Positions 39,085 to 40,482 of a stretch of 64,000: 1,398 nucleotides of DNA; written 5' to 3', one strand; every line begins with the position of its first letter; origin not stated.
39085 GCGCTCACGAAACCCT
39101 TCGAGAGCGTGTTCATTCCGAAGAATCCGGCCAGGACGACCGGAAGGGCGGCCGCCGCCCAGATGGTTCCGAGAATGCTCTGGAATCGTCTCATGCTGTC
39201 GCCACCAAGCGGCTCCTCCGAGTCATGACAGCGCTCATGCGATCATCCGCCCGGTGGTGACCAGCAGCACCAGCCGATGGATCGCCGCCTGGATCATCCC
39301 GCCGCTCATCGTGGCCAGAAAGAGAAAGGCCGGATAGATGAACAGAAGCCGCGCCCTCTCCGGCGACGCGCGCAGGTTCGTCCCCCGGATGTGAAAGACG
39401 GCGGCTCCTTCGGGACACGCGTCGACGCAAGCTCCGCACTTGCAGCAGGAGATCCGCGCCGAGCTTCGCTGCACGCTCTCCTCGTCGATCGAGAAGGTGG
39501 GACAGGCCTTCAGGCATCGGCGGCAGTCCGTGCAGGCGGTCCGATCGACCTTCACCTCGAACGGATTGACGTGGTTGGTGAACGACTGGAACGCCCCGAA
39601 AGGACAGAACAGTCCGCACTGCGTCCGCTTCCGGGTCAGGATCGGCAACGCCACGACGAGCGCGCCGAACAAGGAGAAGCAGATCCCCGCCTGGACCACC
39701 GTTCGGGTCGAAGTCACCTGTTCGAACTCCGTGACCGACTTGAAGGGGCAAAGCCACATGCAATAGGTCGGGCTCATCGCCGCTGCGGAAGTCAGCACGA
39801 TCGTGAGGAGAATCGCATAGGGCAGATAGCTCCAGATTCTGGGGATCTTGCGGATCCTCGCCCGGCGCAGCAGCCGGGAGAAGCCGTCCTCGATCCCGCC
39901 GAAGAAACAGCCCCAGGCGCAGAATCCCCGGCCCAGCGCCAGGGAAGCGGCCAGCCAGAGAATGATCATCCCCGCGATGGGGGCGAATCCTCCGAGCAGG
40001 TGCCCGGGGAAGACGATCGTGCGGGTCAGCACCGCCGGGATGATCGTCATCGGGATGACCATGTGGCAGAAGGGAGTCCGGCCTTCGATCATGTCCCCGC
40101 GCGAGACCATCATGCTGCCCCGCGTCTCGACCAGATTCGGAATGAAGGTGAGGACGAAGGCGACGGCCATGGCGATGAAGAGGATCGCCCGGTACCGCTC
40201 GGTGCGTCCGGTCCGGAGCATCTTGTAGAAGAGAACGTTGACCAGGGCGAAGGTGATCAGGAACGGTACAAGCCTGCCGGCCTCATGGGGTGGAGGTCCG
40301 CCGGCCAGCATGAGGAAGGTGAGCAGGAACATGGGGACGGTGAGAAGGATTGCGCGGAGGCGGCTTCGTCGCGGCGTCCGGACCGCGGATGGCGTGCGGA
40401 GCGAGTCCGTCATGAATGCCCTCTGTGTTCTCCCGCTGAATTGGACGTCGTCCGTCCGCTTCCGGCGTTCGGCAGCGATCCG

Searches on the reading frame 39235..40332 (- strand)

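Call 62: search_protein_families(library=pfam, proteins=[window:39235-40332:-], max_evalue=0.00001)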
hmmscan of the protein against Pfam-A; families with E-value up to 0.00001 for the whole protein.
window:39235-40332:- (365 aa): 6 families
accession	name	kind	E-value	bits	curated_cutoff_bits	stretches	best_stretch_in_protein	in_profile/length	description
PF12801.12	Fer4_5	-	5.1e-13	49.2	22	0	116-159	3-45/48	4Fe-4S binding domain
PF12838.12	Fer4_7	-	2.5e-08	34.7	27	0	238-279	7-50/52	4Fe-4S dicluster domain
PF13187.11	Fer4_9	-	6.3e-08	33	27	1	266-310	1-51/52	4Fe-4S dicluster domain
PF13484.11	Fer4_16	-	1.3e-07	32.7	30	0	267-285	2-20/66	4Fe-4S double cluster binding domain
PF13237.11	Fer4_10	-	7e-07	29.5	25.5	1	260-307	2-53/53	4Fe-4S dicluster domain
PF00037.32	Fer4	-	1.1e-06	28.7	21.1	0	260-280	1-21/24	4Fe-4S binding domain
